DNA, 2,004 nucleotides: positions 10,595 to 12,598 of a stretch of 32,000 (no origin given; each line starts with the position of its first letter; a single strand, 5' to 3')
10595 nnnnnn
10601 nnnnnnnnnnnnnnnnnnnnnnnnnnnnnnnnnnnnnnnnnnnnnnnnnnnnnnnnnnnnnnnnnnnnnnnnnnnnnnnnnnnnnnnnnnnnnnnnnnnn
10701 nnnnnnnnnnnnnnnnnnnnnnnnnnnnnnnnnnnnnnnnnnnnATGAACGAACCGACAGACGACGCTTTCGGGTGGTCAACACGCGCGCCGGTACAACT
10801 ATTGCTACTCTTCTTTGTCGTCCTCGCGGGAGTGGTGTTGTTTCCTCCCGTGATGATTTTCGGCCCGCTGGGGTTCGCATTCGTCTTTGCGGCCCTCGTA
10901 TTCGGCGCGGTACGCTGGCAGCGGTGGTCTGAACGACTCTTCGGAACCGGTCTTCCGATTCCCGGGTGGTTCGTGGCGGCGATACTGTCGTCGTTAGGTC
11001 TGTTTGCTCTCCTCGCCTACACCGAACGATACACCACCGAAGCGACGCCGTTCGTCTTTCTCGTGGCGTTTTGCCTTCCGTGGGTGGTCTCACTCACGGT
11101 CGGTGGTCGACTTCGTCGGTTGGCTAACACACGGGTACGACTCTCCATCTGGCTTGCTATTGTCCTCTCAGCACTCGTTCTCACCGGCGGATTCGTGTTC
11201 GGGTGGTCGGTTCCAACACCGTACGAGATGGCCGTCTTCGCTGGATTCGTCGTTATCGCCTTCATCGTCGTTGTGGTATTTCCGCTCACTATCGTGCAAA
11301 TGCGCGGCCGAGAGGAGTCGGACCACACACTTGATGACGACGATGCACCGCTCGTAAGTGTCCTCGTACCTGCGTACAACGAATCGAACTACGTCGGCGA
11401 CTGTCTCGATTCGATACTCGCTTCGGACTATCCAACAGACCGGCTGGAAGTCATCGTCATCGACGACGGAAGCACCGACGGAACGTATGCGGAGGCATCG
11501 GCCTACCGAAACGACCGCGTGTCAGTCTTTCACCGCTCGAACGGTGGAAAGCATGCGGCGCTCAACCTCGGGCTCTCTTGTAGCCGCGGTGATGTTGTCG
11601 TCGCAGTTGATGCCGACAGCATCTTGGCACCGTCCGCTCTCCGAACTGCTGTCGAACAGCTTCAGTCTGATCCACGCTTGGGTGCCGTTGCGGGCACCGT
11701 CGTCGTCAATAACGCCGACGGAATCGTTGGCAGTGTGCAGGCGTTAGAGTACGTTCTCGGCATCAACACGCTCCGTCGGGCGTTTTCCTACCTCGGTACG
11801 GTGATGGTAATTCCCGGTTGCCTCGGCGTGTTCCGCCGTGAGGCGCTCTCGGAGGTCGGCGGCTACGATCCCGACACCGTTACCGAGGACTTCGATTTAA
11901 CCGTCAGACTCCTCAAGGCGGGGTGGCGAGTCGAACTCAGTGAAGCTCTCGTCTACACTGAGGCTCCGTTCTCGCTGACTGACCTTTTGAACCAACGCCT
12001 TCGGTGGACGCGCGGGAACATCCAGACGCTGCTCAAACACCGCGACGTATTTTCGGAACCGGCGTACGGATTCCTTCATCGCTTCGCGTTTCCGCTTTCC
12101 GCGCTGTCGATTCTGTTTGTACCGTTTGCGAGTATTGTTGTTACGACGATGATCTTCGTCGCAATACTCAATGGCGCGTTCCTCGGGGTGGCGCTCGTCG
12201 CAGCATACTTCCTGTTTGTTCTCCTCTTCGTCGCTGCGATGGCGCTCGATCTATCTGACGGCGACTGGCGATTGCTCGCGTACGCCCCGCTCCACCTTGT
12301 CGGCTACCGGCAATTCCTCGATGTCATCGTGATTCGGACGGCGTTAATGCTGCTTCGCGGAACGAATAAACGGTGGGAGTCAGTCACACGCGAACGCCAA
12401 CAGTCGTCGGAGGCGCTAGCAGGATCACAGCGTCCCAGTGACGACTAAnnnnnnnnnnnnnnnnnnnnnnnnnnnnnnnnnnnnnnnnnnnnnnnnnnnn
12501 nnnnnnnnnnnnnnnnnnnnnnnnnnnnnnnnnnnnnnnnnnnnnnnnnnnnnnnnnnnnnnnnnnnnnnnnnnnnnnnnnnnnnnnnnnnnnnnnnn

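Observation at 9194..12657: Processive synthase-type GT2 with a coupled Zn-ribbon mini-protein and a divergent Tat-secreted GH26-like hydrolase: candidate archaeal synthase-dependent exopolysaccharide locus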

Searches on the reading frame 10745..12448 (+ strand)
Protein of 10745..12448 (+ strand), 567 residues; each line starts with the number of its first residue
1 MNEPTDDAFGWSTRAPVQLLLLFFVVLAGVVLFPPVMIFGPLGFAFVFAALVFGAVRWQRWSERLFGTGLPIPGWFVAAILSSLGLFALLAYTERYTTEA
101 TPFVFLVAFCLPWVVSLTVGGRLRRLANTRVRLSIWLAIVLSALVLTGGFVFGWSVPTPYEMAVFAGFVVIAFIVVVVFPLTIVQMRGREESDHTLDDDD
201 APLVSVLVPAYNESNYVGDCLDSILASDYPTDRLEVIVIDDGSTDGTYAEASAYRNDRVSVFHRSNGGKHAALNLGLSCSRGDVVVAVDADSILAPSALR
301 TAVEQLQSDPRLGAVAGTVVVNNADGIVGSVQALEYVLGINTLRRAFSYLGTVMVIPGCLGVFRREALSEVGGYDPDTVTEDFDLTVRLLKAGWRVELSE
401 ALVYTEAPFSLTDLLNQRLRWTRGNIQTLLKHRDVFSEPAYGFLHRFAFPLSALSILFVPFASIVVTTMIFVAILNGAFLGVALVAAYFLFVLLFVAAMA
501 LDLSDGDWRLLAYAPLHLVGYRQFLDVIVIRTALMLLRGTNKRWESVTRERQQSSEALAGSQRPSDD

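Call 3: search_protein_families(library=pfam, proteins=[window:10745-12448:+], max_evalue=0.1)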
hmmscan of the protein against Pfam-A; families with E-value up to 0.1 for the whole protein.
window:10745-12448:+ (567 aa): 8 families
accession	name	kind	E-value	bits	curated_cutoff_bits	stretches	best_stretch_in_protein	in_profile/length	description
PF00535.33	Glycos_transf_2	-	4.5e-35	121.5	23.3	1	205-371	1-167/168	Glycosyl transferase family 2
PF13641.12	Glyco_tranf_2_3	-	9.8e-33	114.5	27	1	204-424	3-230/230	Glycosyltransferase like family 2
PF13632.12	Glyco_trans_2_3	-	6e-32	111.5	27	1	285-499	2-196/198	Glycosyl transferase family group 2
PF03142.21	Chitin_synth_2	-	1.7e-15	57.1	27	1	276-371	196-292/527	Chitin synthase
PF13506.12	Glyco_transf_21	-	9.7e-14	51.6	21.7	1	269-423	18-174/174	Glycosyl transferase family 21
PF10111.15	Glyco_tranf_2_2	-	1.8e-13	51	27.3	1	206-410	2-221/276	Glycosyltransferase like family 2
PF03552.20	Cellulose_synt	-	1.4e-06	27.6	24.7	1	377-501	420-550/722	Cellulose synthase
PF13704.12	Glyco_tranf_2_4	-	0.046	14.7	27.5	1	233-295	19-85/98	Glycosyl transferase family 2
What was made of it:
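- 10745..12448 (+): 567-aa membrane-integrated family-2 glycosyltransferase, a PgaC/BcsA/HAS-type synthase. Pfam Glycos_transf_2, Glyco_tranf_2_3 and Glyco_trans_2_3, E 1e-32 to 1e-35 (call 3).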

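Call 4: search_protein_families(library=ncbifam, proteins=[window:10745-12448:+], max_evalue=0.1)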
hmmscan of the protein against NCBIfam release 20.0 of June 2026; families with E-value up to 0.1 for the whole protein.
window:10745-12448:+ (567 aa): 37 families (the best 25 are shown)
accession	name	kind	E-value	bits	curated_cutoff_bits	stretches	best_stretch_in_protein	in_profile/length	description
TIGR03937.1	PgaC_IcaA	equivalog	1.2e-58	199.1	422.3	1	173-478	16-323/407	poly-beta-1,6-N-acetyl-D-glucosamine synthase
TIGR03111.1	glyc2_xrt_Gpos1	hypoth_equivalog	5.2e-35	121.1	363.95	1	162-494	7-357/439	TIGR03111 family XrtG-associated glycosyltransferase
TIGR03965.1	mycofact_glyco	equivalog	2.4e-34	119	280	1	198-482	70-361/467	mycofactocin biosynthesis glycosyltransferase MftF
TIGR04242.1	nodulat_NodC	equivalog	1.9e-32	112.7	550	1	181-426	27-285/395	chitooligosaccharide synthase NodC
TIGR03030.1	CelA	equivalog_domain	2.4e-26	92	699.1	1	164-498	90-444/714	UDP-forming cellulose synthase catalytic subunit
NF041875.1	EPS_EpsD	equivalog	1.8e-23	83.4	370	1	204-482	1-286/325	exopolysaccharide biosynthesis glycosyltransferase EpsD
NF008558.0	PRK11498.1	equivalog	9.8e-19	66.8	992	1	86-496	161-566/872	UDP-forming cellulose synthase catalytic subunit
NF007482.0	PRK10073.1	equivalog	6.5e-17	61.5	423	1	200-304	4-108/334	glycosyltransferase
TIGR04283.1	glyco_like_mftF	equivalog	1.2e-16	61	182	1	204-407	1-186/221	TIGR04283 family arsenosugar biosynthesis glycosyltransferase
NF053846.1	glyco_with_XrtP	equivalog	1e-15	57.4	520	1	169-483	12-355/440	XrtP-associated glycosyltransferase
NF053739.1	GlytfEpsEBac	equivalog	1.9e-13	50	450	1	202-402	1-199/265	glycosyltransferase EpsE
NF041865.1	EpsU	equivalog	3.9e-13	49.2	700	1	204-545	41-384/394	exopolysaccharide biosynthesis GT2 family glycosyltransferase EpsU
NF047683.1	TeichurnBiosyTuaG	equivalog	1.1e-12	48.1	400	1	201-308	5-113/252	teichuronic acid biosynthesis protein TuaG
NF038299.1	EPS_HpsN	equivalog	2.2e-12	46.6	425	1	202-320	1-120/317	hormogonium polysaccharide biosynthesis glycosyltransferase HpsN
TIGR03469.1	HpnB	hypoth_equivalog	1.2e-11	44.2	379.25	1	194-309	36-163/386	hopene-associated glycosyltransferase HpnB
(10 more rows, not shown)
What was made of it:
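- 10745..12448 (+): NCBIfam best model PgaC_IcaA, 199 bits (call 4).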

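Call 5: search_solved_structures(query=window:10745-12448:+, max_evalue=0.001, show_alignments=2)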
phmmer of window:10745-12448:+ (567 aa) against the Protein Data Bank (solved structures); distinct sequences matched with E-value up to 0.001: 47.
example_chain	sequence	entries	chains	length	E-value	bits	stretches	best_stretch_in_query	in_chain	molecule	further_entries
6yv7_B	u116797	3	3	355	3.2e-23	85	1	197-407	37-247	Glycosyl transferase, family 2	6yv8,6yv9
6yv7_A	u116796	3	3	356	3.2e-23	85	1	197-407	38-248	Glycosyl transferase, family 2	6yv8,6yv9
6p61_A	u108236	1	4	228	2.6e-19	72.1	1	200-318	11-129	Glycosyltransferase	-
5ej1_A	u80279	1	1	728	1.2e-16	63.3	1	170-497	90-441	Putative cellulose synthase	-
4hg6_A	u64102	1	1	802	1.4e-16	63.1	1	168-497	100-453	Cellulose Synthase Subunit A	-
4p00_A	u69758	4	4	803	1.4e-16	63.1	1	168-497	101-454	Cellulose Synthase A subunit | Cellulose Synthase subunit A | Putative cellulose synthase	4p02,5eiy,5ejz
7lby_A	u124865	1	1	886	1.3e-15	59.9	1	86-497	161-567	Cellulose synthase catalytic subunit [UDP-forming]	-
9b8v_E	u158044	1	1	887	1.4e-15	59.8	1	86-497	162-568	Cellulose synthase catalytic subunit [UDP-forming]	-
2z87_A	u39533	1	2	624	1.4e-15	59.8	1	200-317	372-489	Chondroitin synthase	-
2z86_A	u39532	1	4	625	1.4e-15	59.7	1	200-317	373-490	Chondroitin synthase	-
9fmv_A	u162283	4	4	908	1.5e-15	59.7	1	86-497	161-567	Cellulose synthase catalytic subunit [UDP-forming]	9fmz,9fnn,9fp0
8smm_A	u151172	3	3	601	2.8e-15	58.8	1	253-473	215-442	Hyaluronan synthase 1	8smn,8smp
5hea_A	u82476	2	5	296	2.9e-14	55.5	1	199-295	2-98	Putative glycosyltransferase (GalT1)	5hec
5tze_C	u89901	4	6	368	2.9e-12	48.8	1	205-303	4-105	Glycosyl transferase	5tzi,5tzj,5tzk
5tz8_A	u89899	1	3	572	6e-12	47.8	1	205-303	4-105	Glycosyl transferase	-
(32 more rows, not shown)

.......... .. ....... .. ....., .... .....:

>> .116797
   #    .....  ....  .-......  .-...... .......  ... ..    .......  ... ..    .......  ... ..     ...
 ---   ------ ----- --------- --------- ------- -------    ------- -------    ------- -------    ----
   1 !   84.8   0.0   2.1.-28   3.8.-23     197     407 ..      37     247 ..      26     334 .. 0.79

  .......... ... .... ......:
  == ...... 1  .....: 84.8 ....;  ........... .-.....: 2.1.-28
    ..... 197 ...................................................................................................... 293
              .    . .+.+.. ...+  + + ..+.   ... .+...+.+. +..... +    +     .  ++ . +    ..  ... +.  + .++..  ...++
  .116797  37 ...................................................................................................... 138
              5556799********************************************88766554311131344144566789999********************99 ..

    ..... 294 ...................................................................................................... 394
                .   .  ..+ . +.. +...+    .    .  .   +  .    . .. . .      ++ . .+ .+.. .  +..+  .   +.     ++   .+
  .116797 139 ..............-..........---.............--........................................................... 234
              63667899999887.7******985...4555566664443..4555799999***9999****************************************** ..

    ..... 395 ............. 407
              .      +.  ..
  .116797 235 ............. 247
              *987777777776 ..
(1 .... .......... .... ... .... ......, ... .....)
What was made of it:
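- Closest known: PcManGT. Same: It is archaeal and is the best PDB hit by sequence for the GT-A core (E 3e-23, call 5).
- The best PDB hit by sequence is PcManGT, an archaeal N-glycan mannosyltransferase with a minimal cellulose-synthase-like fold (call 5).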

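Call 7: find_homologous_proteins(query=window:10745-12448:+, max_evalue=1e-10)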
Query window:10745-12448:+ (567 aa): 1092 proteins with E <= 1e-10 among 8000 candidates; the best 120 are listed.
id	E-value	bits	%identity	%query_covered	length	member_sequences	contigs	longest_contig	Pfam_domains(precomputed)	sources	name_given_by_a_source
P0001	0.0e+0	1245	99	100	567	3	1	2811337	PF13632.13,PF10111.15,PF13506.14,PF13641.13,PF03142.22,PF03552.21,PF01644.24,PF00535.33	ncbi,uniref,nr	ncbi:glycosyltransferase [Halogeometricum borinquense]|uniref:Glycosyltransferase n=1 Tax=Halogeomet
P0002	5.7e-252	855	69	100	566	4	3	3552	PF13632.13,PF10111.15,PF13506.14,PF13641.13,PF03142.22,PF03552.21,PF01644.24,PF00535.33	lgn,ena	-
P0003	1.3e-242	824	66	99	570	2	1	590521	PF13632.13,PF10111.15,PF13506.14,PF13641.13,PF03142.22,PF03552.21,PF01644.24,PF00535.33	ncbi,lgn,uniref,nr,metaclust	ncbi:glycosyltransferase [Halogranum rubrum]|uniref:Glycosyl transferase n=1 Tax=Halogranum salarium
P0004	1.6e-227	774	64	98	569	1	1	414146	PF13632.13,PF10111.15,PF13506.14,PF13641.13,PF03142.22,PF03552.21,PF00535.33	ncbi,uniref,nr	ncbi:glycosyltransferase [Halogeometricum luteum]|uniref:Glycosyltransferase n=1 Tax=Halogeometricum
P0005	2.5e-191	655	69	76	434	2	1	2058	PF13632.13,PF10111.15,PF13506.14,PF13641.13,PF03142.22,PF00535.33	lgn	-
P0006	3.8e-189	648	55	97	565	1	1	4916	PF13632.13,PF10111.15,PF13506.14,PF13641.13,PF03142.22,PF01644.24,PF00535.33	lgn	-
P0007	4.9e-187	641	54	97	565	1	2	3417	PF13632.13,PF10111.15,PF13506.14,PF13641.13,PF03142.22,PF01644.24,PF00535.33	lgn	-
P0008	8.6e-184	630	54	97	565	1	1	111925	PF13632.13,PF10111.15,PF13506.14,PF13641.13,PF03142.22,PF01644.24,PF00535.33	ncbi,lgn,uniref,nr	ncbi:Glycosyltransferase, catalytic subunit of cellulose synthase and poly-beta-1,6-N-acetylglucosam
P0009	3.0e-121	424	42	92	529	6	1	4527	PF13632.13,PF10111.15,PF13506.14,PF13641.13,PF03142.22,PF01644.24,PF00535.33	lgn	-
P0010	5.7e-120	419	40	97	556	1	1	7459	PF13632.13,PF10111.15,PF13506.14,PF13641.13,PF03142.22,PF01644.24,PF00535.33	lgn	-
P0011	6.6e-118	412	42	91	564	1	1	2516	PF13632.13,PF13506.14,PF13641.13,PF03142.22,PF01644.24,PF00535.33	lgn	-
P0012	7.0e-117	409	47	78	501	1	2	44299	PF13632.13,PF10111.15,PF13506.14,PF13641.13,PF03142.22,PF01644.24,PF00535.33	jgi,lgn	-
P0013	5.5e-115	403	49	69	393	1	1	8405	PF13632.13,PF13506.14,PF13641.13,PF03142.22,PF01644.24,PF00535.33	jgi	jgi:biofilm PGA synthesis N-glycosyltransferase PgaC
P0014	1.8e-113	398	41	95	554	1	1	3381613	PF13632.13,PF10111.15,PF13506.14,PF13641.13,PF03142.22,PF01644.24,PF00535.33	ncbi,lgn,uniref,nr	ncbi:hypothetical protein BV210_03650 [Halorientalis sp. IM1011]|uniref:glycosyltransferase family 2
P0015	2.4e-113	397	42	96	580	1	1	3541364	PF13632.13,PF10111.15,PF13506.14,PF13641.13,PF03142.22,PF00535.33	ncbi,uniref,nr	ncbi:glycosyltransferase [Halomarina pelagica]|uniref:glycosyltransferase n=1 Tax=Halomarina pelagic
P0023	2.3e-110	388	47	66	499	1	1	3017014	PF13632.13,PF10111.15,PF13506.14,PF13641.13,PF03142.22,PF01644.24,PF00535.33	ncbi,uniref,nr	ncbi:glycosyltransferase [Haloprofundus salinisoli]|uniref:glycosyltransferase n=1 Tax=Haloprofundus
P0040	8.8e-105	369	43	73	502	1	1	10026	PF13632.13,PF13506.14,PF13641.13,PF03142.22,PF01644.24,PF00535.33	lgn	-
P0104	8.5e-95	336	47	63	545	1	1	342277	PF13632.13,PF13641.13,PF03142.22,PF01644.24,PF00535.33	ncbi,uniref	ncbi:glycosyltransferase [Haloarchaeobius sp. HRN-SO-5]|uniref:glycosyltransferase n=1 Tax=Haloarcha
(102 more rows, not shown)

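Call 11: find_related_loci(query=A1, collection=genome_contigs, flank=10000)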
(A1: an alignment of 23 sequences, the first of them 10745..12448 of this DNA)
Query A1 (567 aa) in genome_contigs; peptide patterns used: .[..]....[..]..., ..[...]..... (x = any residue, [..] = any of these).
600 stretches matched a pattern (row limit reached: there are more); 499 encode a relative of the query (tblastn E <= 1e-3); the best 80 are kept; 80 distinct loci.
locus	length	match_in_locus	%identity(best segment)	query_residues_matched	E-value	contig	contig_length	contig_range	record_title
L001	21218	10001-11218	45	152-557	2e-107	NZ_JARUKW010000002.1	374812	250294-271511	Natronococcus sp. A-GB1 2, whole genome shotgun sequence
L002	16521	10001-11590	40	19-553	4e-98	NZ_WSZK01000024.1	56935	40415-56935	Halomarina oriensis strain JCM 16495 H_oriensis_contig_24, whole genome shotgun sequence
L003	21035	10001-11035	39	204-549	5e-67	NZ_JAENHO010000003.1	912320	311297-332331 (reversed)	Paractinoplanes lichenicola strain LDG1-01 NODE_3_length_912320_cov_33.928334, whole genome shotgun sequence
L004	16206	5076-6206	41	187-550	7e-67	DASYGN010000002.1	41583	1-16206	MAG TPA_asm: Caulobacteraceae bacterium isolate SMAG_U4214 k141_1462895, whole genome shotgun sequence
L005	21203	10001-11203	35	150-549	4e-66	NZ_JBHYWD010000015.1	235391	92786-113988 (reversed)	Streptomyces hokutonensis strain NPDC059416 NPDC059416_T53_H6.ctg-0015, whole genome shotgun sequence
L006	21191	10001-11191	36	154-549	1e-65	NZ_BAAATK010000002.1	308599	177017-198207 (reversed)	Streptomyces glaucus strain JCM 6922 sequence002, whole genome shotgun sequence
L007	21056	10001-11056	41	204-556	1e-65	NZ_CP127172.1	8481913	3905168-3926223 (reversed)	Streptomyces sp. Pv4-95 voucher LV 740 chromosome, complete genome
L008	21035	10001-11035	38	204-549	3e-65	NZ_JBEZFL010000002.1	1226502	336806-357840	Actinoplanes sp. NPDC048967 NPDC048967_31_E6.ctg-0002, whole genome shotgun sequence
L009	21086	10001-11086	36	204-567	1e-64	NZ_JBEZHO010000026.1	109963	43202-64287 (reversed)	Streptomyces sp. NPDC048643 NPDC048643_97_G11.ctg-0026, whole genome shotgun sequence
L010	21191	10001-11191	35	154-549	5e-64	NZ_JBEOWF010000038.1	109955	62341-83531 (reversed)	Streptomyces sp. NPDC002588 NPDC002588_8_G8.ctg-0038, whole genome shotgun sequence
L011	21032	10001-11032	38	204-549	8e-63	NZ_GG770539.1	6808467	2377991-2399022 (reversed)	Streptomyces sp. SPB074 supercont3.1, whole genome shotgun sequence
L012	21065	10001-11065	37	204-558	2e-62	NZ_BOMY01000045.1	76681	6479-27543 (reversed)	Paractinoplanes tereljensis strain NBRC 105297 sequence45, whole genome shotgun sequence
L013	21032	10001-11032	37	204-549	3e-62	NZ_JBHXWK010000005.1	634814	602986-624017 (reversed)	Streptomyces sp. NPDC127595 NPDC127595_391_F5.ctg-0005, whole genome shotgun sequence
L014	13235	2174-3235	37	200-552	2e-62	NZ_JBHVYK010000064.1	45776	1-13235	Streptomyces sp. NPDC058291 NPDC058291_T38_A2.ctg-0064, whole genome shotgun sequence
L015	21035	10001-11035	39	204-549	2e-61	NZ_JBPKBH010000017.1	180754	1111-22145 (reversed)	Yinghuangia sp. YIM S09857 Scaffold17, whole genome shotgun sequence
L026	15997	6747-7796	38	201-549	2e-58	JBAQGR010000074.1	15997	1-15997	MAG: Desulfatitalea sp. isolate MFD01879_ilm_asm_bin9 k127_21025, whole genome shotgun sequence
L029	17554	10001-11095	35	202-550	2e-57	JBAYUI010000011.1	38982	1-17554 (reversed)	MAG: Parcubacteria group bacterium isolate SO_2016_LW3_31 scaffold01564_LW162_2016, whole genome shotgun sequence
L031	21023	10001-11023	37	204-549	2e-60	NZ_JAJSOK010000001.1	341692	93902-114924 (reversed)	Pseudonocardia kujensis strain KCTC 29062 NODE_1_length_341692_cov_14.384618, whole genome shotgun sequence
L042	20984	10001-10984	38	152-477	3e-50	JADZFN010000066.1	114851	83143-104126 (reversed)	MAG: Verrucomicrobiia bacterium isolate SJ867 c_000001726056, whole genome shotgun sequence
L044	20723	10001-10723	39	200-442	5e-50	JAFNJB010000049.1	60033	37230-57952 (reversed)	MAG: Candidatus Brockarchaeota archaeon isolate JZZ.bins.4 NODE_228_length_60033_cov_153.318, whole genome shotgun seque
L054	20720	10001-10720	37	200-436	9e-37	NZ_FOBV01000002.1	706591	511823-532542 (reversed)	Chryseobacterium taichungense strain DSM 17453, whole genome shotgun sequence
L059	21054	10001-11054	29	204-544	1e-32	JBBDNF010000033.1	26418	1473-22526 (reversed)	MAG: Nitrosopumilaceae archaeon isolate LejiaB_38_73 Lejia_B_2222_length_26418_cov_35, whole genome shotgun sequence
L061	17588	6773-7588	31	168-436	1e-29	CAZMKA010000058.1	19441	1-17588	MAG TPA_asm: uncultured Saprospiraceae bacterium isolate SRP268394_co1_13 genome assembly, contig: NODE_4734_length_1944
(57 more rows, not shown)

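Call 14: find_encoding_contigs(protein=P0003, flank=8000, max_places=2)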
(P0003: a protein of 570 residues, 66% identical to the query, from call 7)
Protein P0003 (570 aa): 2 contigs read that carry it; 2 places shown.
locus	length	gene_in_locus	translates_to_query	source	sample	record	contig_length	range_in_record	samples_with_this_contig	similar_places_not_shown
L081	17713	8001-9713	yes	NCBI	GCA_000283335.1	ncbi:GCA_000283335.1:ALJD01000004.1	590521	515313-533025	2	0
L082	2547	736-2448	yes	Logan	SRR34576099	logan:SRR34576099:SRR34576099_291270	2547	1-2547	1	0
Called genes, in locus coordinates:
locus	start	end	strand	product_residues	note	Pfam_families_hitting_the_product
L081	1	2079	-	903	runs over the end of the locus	PF06808:DctM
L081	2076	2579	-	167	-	PF08905:DUF1850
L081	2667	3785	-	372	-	-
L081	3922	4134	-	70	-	-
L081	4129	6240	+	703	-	PF00930:DPPIV_N (faint), PF26549:Tricorn_N, PF26550:Tricorn_2nd (weak), PF26549:Tricorn_N, PF07676:PD40 (weak), PF20434:BD-FAE (weak), PF00326:Peptidase_S9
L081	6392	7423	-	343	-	PF02156:Glyco_hydro_26 (weak)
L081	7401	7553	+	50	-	-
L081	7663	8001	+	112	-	PF18551:TackOD1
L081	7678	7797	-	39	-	-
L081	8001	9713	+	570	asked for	PF13506:Glyco_transf_21, PF00535:Glycos_transf_2, PF03552:Cellulose_synt (faint), PF10111:Glyco_tranf_2_2, PF13641:Glyco_tranf_2_3, PF01644:Chitin_synth_1 (faint), PF03142:Chitin_synth_2, PF13632:Glyco_trans_2_3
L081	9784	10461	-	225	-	PF14681:UPRTase, PF00156:Pribosyltran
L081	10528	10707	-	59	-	PF26409:DUF8107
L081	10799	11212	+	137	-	PF10604:Polyketide_cyc2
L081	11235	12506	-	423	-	PF02492:cobW, PF03193:RsgA_GTPase (faint), PF07683:CobW_C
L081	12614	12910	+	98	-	PF25952:DUF7990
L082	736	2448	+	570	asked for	PF13506:Glyco_transf_21, PF00535:Glycos_transf_2, PF03552:Cellulose_synt (faint), PF10111:Glyco_tranf_2_2, PF13641:Glyco_tranf_2_3, PF01644:Chitin_synth_1 (faint), PF03142:Chitin_synth_2, PF13632:Glyco_trans_2_3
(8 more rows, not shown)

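Call 15: find_encoding_contigs(protein=P0004, flank=8000, max_places=2)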
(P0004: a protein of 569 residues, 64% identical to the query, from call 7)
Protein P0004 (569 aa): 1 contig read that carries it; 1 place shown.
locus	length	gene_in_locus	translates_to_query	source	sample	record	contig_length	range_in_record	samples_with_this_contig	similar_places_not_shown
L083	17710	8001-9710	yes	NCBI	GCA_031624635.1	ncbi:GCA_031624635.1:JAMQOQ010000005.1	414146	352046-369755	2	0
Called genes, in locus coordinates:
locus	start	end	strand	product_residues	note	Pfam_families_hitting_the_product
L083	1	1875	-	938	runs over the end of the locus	PF06808:DctM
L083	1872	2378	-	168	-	PF08905:DUF1850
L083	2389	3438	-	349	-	PF16868:NMT1_3, PF09084:NMT1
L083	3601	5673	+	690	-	PF26550:Tricorn_2nd (weak), PF26549:Tricorn_N, PF07676:PD40, PF05448:AXE1 (faint), PF20434:BD-FAE (weak), PF00326:Peptidase_S9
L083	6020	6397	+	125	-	PF26397:DUF8097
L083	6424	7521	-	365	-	PF02156:Glyco_hydro_26 (weak)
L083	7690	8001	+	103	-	PF09723:Zn_ribbon_8 (faint), PF18551:TackOD1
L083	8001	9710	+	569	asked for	PF13506:Glyco_transf_21, PF00535:Glycos_transf_2, PF03552:Cellulose_synt (faint), PF10111:Glyco_tranf_2_2 (weak), PF13641:Glyco_tranf_2_3, PF03142:Chitin_synth_2 (weak), PF13632:Glyco_trans_2_3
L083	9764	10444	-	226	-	PF14681:UPRTase, PF00156:Pribosyltran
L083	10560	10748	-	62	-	PF26409:DUF8107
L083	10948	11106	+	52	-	-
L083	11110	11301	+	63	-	PF24351:DUF7511 (weak)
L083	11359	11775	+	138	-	PF10604:Polyketide_cyc2 (weak)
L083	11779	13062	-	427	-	PF02492:cobW, PF07683:CobW_C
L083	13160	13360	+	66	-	-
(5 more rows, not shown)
